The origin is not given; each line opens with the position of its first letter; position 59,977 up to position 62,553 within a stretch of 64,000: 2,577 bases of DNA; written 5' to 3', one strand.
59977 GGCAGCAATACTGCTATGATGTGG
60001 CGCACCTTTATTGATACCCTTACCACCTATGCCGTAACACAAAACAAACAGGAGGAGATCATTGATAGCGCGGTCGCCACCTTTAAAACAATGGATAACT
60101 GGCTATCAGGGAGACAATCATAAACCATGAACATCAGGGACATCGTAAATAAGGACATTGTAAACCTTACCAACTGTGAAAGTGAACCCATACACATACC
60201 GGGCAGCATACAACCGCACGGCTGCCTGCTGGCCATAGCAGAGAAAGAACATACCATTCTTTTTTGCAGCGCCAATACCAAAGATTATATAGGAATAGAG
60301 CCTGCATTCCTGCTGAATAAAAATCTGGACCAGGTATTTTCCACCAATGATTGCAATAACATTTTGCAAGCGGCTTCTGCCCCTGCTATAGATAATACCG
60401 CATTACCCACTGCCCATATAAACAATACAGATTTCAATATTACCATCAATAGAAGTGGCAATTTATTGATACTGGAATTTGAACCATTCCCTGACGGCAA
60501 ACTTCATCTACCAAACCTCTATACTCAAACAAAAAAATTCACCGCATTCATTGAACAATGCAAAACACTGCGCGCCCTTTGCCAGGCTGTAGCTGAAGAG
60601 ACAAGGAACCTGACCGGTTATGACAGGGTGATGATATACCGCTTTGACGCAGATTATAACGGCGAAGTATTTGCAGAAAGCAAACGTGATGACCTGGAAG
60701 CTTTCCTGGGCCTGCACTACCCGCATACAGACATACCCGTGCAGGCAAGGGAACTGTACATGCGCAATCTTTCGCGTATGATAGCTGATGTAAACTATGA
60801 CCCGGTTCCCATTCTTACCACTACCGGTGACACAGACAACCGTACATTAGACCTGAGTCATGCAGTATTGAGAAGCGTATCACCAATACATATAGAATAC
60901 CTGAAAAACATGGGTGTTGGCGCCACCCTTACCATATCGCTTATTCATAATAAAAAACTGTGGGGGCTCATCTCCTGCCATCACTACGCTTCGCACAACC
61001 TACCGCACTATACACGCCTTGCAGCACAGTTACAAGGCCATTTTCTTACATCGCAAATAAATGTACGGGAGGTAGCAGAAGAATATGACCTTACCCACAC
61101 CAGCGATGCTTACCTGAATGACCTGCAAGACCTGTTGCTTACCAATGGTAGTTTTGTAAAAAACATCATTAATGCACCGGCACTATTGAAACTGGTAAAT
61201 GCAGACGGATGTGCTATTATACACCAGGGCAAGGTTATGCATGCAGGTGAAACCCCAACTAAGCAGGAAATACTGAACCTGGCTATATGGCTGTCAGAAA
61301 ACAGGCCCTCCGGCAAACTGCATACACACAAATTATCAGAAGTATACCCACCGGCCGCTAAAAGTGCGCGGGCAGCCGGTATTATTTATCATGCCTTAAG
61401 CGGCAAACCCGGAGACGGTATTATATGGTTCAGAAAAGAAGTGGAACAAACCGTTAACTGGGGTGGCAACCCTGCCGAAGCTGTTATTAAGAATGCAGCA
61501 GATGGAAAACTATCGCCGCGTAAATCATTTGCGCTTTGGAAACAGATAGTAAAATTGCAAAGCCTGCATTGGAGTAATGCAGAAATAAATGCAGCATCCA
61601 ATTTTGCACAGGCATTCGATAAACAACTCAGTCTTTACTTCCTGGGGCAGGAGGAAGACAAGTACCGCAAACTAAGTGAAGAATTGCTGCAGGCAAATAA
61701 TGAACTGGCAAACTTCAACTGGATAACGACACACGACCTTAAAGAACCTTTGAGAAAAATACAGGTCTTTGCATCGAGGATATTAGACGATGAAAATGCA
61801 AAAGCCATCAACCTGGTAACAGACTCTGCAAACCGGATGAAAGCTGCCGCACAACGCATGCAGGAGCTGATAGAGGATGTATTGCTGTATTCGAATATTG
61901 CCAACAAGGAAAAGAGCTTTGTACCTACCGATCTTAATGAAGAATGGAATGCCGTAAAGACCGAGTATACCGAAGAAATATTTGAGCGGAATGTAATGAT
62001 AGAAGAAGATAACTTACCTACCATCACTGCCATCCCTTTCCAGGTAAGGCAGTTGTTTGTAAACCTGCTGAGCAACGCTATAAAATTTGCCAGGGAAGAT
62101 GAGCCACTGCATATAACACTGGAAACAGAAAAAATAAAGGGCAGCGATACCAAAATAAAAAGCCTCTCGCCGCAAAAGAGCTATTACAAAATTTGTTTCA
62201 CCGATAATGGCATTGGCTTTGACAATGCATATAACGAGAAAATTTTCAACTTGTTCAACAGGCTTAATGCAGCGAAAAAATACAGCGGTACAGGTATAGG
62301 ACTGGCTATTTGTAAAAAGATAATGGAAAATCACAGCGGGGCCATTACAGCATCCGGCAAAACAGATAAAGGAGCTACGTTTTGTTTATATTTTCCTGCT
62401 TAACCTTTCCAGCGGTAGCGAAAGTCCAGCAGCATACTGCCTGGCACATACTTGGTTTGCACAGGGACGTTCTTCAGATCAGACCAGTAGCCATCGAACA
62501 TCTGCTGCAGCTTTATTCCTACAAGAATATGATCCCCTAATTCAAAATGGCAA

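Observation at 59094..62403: Complete red/far-red light-sensing operon (RR-bphO-bphP) in a Bacteroidota heterotroph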

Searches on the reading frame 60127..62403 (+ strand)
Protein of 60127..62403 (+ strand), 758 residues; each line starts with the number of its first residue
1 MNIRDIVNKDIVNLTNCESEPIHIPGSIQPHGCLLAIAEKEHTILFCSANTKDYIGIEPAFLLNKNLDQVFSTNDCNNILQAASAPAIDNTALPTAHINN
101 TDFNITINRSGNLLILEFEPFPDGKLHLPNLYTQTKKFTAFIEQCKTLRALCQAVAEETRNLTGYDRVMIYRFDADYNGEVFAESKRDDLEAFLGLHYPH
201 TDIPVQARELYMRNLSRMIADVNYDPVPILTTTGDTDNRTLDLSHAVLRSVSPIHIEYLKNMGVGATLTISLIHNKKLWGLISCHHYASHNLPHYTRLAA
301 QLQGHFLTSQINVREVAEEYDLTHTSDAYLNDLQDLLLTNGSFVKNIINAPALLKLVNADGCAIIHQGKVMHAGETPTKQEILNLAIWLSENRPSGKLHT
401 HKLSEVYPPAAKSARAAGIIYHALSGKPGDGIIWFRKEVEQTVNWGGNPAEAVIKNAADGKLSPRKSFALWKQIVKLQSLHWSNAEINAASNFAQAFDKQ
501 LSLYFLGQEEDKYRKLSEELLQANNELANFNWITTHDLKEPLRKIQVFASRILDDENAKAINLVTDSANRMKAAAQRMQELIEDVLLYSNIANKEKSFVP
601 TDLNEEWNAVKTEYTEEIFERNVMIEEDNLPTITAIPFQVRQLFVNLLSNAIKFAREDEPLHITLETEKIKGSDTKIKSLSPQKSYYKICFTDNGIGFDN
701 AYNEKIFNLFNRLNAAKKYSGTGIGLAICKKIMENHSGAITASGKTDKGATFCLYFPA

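Call 3: search_protein_families(library=pfam, proteins=[window:60127-62403:+], max_evalue=0.01)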
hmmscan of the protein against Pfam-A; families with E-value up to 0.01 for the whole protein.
window:60127-62403:+ (758 aa): 5 families
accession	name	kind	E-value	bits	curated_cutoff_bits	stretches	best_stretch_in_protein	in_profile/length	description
PF00360.26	PHY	-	6.2e-45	153.2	27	1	337-496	12-173/183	Phytochrome region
PF08446.17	PAS_2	-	7.4e-23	81.8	21.4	1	17-120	1-106/107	PAS fold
PF02518.31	HATPase_c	-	4.3e-19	69.4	26.4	1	639-757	5-108/111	Histidine kinase-, DNA gyrase B-, and HSP90-like ATPase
PF01590.32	GAF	-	1.4e-13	51.9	22.4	1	148-299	2-118/133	GAF domain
PF00512.31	HisKA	-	2e-07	31.4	26.9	1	535-591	10-63/66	His Kinase A (phospho-acceptor) domain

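Call 4: search_protein_families(library=ncbifam, proteins=[window:60127-62403:+], max_evalue=0.01)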
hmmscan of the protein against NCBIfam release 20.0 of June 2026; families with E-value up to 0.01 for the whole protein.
window:60127-62403:+ (758 aa): 73 families (the best 25 are shown)
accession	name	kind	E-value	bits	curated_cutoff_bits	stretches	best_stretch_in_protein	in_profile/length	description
NF041576.1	bacphytchrmBphP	equivalog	1.5e-103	347.3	1040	1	10-491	6-500/622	bacteriophytochrome BphP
NF047465.1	hybrid_HK_LvrA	exception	5.4e-35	120.6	1200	1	514-757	587-817/819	hybrid histidine kinase/response regulator LvrA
NF046044.1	PnpS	equivalog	5.7e-29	101.3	400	1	535-757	178-390/390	two-component system histidine kinase PnpS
NF006800.0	PRK09303.1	equivalog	2.3e-26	92.7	342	1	511-757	135-376/383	histidine kinase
TIGR02966.1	phoR_proteo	equivalog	2.8e-25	89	334.2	1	534-756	121-333/333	phosphate regulon sensor histidine kinase PhoR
NF008312.0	PRK11100.1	equivalog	2.5e-22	79.4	356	1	471-756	194-472/477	two-component system sensor histidine kinase CreC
NF008468.0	PRK11360.1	equivalog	1.2e-20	73.4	646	1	535-757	404-607/616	two-component system sensor histidine kinase AtoS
NF041735.1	hist_kin_RppB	equivalog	6.3e-20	71.4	400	1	530-757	219-438/438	two-component system sensor histidine kinase RppB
NF033092.0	HK_WalK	equivalog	8e-20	70.9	725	1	530-757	375-593/594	cell wall metabolism sensor histidine kinase WalK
TIGR02956.1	TMAO_torS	equivalog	3.3e-19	68.5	676.5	1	569-756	503-680/967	TMAO reductase system sensor histidine kinase/response regulator TorS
NF045901.1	HisKinLetSLeg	equivalog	6.9e-19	67.3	1650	1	520-753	290-513/906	two-component system sensor histidine kinase LetS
NF010411.0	PRK13837.1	equivalog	2.2e-18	65.7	647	1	570-757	491-674/828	two-component system VirA-like sensor kinase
TIGR01386.1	cztS_silS_copS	subfamily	6e-18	65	292.55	1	526-757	240-457/457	heavy metal sensor histidine kinase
NF045911.1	TCSHisKinNblS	equivalog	3.1e-17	62.2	1000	1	529-753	390-615/621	two-component system sensor histidine kinase NblS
NF047874.1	MASE3_PAS_HK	subfamily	6.3e-17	61.6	560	1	644-757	524-624/655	MASE3 domain-containing sensor histidine kinase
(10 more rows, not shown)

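Call 5: search_solved_structures(query=window:60127-62403:+, show_alignments=2)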
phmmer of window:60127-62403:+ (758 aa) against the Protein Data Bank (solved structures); distinct sequences matched with E-value up to 0.001: 140 (the best 60 are shown).
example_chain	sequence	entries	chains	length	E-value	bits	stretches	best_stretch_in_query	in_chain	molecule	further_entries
8uph_A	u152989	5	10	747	7.8e-120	404.3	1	12-753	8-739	Bacteriophytochrome (Light-regulated signal transduction histidine kinase)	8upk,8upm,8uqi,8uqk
9ys3_A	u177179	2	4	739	1.9e-119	403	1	14-753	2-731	Bacteriophytochrome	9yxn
9jry_A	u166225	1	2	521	8.4e-111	374.4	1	11-494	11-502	FiDCB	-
8u4x_A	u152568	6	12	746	1.4e-97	330.7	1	12-755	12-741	histidine kinase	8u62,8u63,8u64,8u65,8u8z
8sgk_A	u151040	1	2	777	1.5e-97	330.6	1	13-757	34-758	Bacteriophytochrome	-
8avv_A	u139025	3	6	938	3e-97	329.6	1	13-757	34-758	Bacteriophytochrome,Response regulator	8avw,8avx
6bap_A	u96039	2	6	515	1.7e-93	317.2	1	9-495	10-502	Photoreceptor-histidine kinase BphP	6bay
2vea_A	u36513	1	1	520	4.3e-93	315.8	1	14-496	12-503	PHYTOCHROME-LIKE PROTEIN CPH1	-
8rvx_A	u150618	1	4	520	1.2e-92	314.4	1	14-496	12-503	Phytochrome-like protein Cph1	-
3zq5_A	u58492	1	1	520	1.5e-92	314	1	14-496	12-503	PHYTOCHROME-LIKE PROTEIN CPH1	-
6bao_A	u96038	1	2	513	3.9e-92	312.7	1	9-495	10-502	Photoreceptor-histidine kinase BphP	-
7jr5_A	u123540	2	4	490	2.5e-91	310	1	12-495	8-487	Photoreceptor-histidine kinase BphP | histidine kinase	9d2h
6ptq_A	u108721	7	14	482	6.3e-91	308.7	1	14-495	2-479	Photoreceptor-histidine kinase BphP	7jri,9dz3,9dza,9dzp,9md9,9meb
6ptx_A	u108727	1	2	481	6.9e-91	308.6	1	14-495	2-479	Photoreceptor-histidine kinase BphP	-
6pu2_A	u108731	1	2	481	1.7e-89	304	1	14-495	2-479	Photoreceptor-histidine kinase BphP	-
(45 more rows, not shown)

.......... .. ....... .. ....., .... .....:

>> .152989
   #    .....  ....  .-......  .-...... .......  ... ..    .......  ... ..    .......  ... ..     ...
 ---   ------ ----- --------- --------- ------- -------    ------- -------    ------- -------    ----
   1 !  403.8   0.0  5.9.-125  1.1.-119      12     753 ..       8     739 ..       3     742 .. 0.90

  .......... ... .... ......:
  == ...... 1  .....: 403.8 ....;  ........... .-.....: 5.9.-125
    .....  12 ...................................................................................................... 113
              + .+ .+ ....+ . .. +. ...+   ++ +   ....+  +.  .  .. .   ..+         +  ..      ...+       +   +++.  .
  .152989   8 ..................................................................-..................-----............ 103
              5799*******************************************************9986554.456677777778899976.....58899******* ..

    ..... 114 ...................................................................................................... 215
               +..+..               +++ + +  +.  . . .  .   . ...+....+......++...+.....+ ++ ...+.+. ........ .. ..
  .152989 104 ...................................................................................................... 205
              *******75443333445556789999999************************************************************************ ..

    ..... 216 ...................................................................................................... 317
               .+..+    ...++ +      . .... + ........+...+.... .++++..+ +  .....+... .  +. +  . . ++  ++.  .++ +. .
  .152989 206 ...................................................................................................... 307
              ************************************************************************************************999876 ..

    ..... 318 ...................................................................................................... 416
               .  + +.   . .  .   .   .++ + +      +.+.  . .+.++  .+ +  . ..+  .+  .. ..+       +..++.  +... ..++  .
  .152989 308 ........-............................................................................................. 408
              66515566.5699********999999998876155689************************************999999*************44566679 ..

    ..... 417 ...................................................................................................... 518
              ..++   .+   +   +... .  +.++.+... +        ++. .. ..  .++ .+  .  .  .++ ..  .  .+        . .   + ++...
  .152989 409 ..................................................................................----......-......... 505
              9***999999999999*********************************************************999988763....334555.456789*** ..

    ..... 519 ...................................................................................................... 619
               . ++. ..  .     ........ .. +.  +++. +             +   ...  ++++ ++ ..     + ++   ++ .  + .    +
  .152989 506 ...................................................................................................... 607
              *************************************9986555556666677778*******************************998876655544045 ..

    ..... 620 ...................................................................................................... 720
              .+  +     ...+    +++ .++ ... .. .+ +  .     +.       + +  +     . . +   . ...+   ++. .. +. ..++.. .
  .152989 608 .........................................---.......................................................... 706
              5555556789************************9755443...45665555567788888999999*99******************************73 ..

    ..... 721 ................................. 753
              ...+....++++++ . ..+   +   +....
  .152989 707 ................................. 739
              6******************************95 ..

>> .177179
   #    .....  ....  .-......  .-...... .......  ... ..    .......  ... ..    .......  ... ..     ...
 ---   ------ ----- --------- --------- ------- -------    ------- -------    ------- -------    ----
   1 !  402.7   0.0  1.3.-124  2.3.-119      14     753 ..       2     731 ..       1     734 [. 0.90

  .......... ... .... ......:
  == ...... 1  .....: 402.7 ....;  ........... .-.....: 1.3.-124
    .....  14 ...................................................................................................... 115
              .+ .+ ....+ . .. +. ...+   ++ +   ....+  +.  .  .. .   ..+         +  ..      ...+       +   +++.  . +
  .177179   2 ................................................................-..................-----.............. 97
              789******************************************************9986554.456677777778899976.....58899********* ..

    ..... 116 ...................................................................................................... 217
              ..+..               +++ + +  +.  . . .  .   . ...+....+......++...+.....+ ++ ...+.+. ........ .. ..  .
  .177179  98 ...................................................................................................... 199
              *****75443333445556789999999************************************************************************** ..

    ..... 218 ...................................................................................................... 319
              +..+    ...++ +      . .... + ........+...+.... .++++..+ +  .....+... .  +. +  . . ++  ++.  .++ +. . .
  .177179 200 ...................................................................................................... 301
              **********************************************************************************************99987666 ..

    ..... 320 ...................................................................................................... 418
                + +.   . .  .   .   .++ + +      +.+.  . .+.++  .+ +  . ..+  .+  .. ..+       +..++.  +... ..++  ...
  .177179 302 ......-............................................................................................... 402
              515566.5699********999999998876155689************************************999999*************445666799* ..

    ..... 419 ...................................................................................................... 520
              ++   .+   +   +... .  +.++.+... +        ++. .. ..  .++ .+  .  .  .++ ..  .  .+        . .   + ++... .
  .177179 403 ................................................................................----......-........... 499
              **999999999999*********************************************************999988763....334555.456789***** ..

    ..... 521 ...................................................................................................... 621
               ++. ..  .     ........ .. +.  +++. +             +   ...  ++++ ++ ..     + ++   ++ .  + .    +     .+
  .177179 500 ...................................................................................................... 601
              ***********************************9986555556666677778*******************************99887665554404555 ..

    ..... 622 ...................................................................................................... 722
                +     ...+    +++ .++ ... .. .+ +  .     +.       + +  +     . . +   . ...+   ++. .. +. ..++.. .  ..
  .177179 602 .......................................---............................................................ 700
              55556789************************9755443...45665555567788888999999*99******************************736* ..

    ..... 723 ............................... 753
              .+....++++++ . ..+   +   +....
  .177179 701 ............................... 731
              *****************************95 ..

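Call 9: find_homologous_proteins(query=window:60127-62403:+)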
Query window:60127-62403:+ (758 aa): 7888 proteins with E <= 0.001 among 8000 candidates; the best 120 are listed.
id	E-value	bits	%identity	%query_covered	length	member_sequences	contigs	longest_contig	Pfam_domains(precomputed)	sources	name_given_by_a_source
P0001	0.0e+0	1627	93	100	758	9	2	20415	PF08446.18,PF01590.33,PF00360.27,PF02518.32,PF00512.32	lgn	-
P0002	4.6e-278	942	56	100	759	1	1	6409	PF08446.18,PF01590.33,PF00360.27,PF02518.32,PF00512.32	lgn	-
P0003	2.9e-268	910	55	100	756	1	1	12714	PF08446.18,PF01590.33,PF00360.27,PF02518.32,PF00512.32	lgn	-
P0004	9.0e-265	898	54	100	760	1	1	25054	PF08446.18,PF01590.33,PF00360.27,PF02518.32,PF00512.32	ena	-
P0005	4.9e-260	883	54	100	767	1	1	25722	PF08446.18,PF01590.33,PF00360.27,PF02518.32,PF00512.32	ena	-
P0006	5.9e-260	882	54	100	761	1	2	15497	PF08446.18,PF01590.33,PF00360.27,PF02518.32,PF00512.32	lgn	-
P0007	1.3e-259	881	54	100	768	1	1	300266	PF08446.18,PF01590.33,PF00360.27,PF02518.32,PF00512.32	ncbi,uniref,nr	ncbi:ATP-binding protein [Dyadobacter psychrotolerans]|uniref:histidine kinase n=1 Tax=Dyadobacter p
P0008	2.3e-259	880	53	100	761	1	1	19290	PF08446.18,PF01590.33,PF00360.27,PF02518.32,PF00512.32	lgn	-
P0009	5.3e-259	879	55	100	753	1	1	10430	PF08446.18,PF01590.33,PF00360.27,PF02518.32,PF00512.32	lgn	-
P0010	1.2e-258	878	54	100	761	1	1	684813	PF08446.18,PF01590.33,PF00360.27,PF02518.32,PF00512.32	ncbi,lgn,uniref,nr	ncbi:Bacteriophytochrome (light-regulated signal transduction histidine kinase) [Dyadobacter sp. SG0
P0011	3.1e-258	877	53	100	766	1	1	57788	PF08446.18,PF01590.33,PF00360.27,PF02518.32,PF00512.32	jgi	jgi:chemotaxis family two-component system sensor kinase Cph1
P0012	3.3e-258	877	54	100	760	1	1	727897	PF08446.18,PF01590.33,PF00360.27,PF02518.32,PF00512.32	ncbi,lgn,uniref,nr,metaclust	ncbi:ATP-binding protein [Dyadobacter alkalitolerans]|uniref:ATP-binding protein n=1 Tax=Dyadobacter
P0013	3.6e-258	877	53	100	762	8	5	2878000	PF08446.18,PF01590.33,PF00360.27,PF02518.32,PF00512.32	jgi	jgi:chemotaxis family two-component system sensor kinase Cph1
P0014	4.9e-258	876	54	100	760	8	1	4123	PF08446.18,PF01590.33,PF00360.27,PF02518.32,PF00512.32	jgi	jgi:chemotaxis family two-component system sensor kinase Cph1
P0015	5.2e-258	876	53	100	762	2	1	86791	PF08446.18,PF01590.33,PF00360.27,PF02518.32,PF00512.32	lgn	-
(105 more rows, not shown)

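Call 14: find_related_loci(query=window:60127-62403:+, collection=genome_contigs, flank=6000)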
Query window:60127-62403:+ (758 aa) in genome_contigs; peptide patterns used: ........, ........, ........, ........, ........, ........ (x = any residue, [..] = any of these).
599 stretches matched a pattern (row limit reached: there are more); 576 encode a relative of the query (tblastn E <= 1e-3); the best 80 are kept; 80 distinct loci.
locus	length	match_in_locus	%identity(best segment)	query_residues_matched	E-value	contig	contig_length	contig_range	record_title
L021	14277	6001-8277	53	1-758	0e+0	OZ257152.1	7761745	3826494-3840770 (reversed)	MAG: Dyadobacter sp. isolate e416601d-a430-49ba-b541-7d06a6a814a1 genome assembly, chromosome: 1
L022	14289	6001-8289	54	1-757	0e+0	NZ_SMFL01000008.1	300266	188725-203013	Dyadobacter psychrotolerans strain AR-3-6 contig8, whole genome shotgun sequence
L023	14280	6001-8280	54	1-758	0e+0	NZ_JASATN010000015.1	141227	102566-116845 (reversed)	Dyadobacter sp. OTU695 15, whole genome shotgun sequence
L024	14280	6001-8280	53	1-758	0e+0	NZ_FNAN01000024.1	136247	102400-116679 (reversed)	Dyadobacter soli strain DSM 25329, whole genome shotgun sequence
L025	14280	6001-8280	54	1-758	0e+0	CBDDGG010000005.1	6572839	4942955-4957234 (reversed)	MAG: Dyadobacter sp. isolate 8797f1dd-3b3a-45a1-a630-87edde457db1 genome assembly, contig: contig_4, whole genome shotgu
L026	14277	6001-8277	54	1-757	0e+0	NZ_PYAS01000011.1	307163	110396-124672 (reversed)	Dyadobacter jiangsuensis strain DSM 29057 Ga0181027_111, whole genome shotgun sequence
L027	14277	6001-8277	54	1-757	0e+0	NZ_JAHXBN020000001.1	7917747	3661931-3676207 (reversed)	Dyadobacter fermentans strain JDP9 Scaffold_1, whole genome shotgun sequence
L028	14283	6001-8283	52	1-758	0e+0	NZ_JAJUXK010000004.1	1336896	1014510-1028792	Dyadobacter sp. CY343 Scaffold2_1, whole genome shotgun sequence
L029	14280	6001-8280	53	1-758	0e+0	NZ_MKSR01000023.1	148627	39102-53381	MAG: Dyadobacter sp. 50-39 scnpilot_p_inoc_scaffold_210, whole genome shotgun sequence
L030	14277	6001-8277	53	1-757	0e+0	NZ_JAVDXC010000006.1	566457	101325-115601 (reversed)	Dyadobacter sp. BE34 Ga0454485_06, whole genome shotgun sequence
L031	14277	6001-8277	54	1-758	0e+0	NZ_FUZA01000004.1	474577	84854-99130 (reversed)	Dyadobacter psychrophilus strain DSM 22270, whole genome shotgun sequence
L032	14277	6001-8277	53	1-758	0e+0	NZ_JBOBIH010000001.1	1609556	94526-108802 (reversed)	Dyadobacter sp. BHUBP1 1, whole genome shotgun sequence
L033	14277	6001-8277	52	1-757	0e+0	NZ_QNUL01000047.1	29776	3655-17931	Dyadobacter luteus strain RS19 scaffold47, whole genome shotgun sequence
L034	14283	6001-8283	52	1-758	0e+0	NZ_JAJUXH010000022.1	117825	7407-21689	Dyadobacter sp. CY323 Scaffold17_2, whole genome shotgun sequence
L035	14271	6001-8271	53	1-757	0e+0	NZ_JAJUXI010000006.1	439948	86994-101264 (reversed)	Dyadobacter sp. CY326 Scaffold5_1, whole genome shotgun sequence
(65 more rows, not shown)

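Call 26: find_encoding_contigs(protein=P0001, flank=6000, max_places=3)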
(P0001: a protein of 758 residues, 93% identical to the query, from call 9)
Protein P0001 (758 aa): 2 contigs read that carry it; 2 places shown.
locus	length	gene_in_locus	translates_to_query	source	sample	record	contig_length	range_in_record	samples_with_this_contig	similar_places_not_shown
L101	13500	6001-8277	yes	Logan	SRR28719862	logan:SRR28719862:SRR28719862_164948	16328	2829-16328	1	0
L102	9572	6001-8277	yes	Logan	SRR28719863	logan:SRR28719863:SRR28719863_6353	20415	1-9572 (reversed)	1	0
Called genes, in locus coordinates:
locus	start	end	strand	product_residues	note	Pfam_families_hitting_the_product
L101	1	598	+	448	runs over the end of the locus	PF08245:Mur_ligase_M, PF02875:Mur_ligase_C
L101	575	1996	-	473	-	PF13727:CoA_binding_3, PF02397:Bac_transf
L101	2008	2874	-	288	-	-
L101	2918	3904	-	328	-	PF01408:GFO_IDH_MocA, PF22660:RS_preATP-grasp-like (weak), PF22725:GFO_IDH_MocA_C3, PF02894:GFO_IDH_MocA_C (faint)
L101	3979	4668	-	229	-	PF20582:UPF0758_N, PF04002:RadC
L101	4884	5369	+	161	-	PF00072:Response_reg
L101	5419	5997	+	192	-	PF01126:Heme_oxygenase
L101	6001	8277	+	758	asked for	PF08446:PAS_2, PF01590:GAF, PF00360:PHY, PF00512:HisKA (weak), PF02518:HATPase_c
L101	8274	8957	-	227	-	-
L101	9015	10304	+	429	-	PF03952:Enolase_N, PF00113:Enolase_C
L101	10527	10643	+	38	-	-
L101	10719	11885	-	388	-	PF01619:Pro_dh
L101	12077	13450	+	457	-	PF18962:Por_Secre_tail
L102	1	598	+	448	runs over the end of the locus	PF08245:Mur_ligase_M, PF02875:Mur_ligase_C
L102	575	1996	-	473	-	PF13727:CoA_binding_3, PF02397:Bac_transf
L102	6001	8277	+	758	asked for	PF08446:PAS_2, PF01590:GAF, PF00360:PHY, PF00512:HisKA (weak), PF02518:HATPase_c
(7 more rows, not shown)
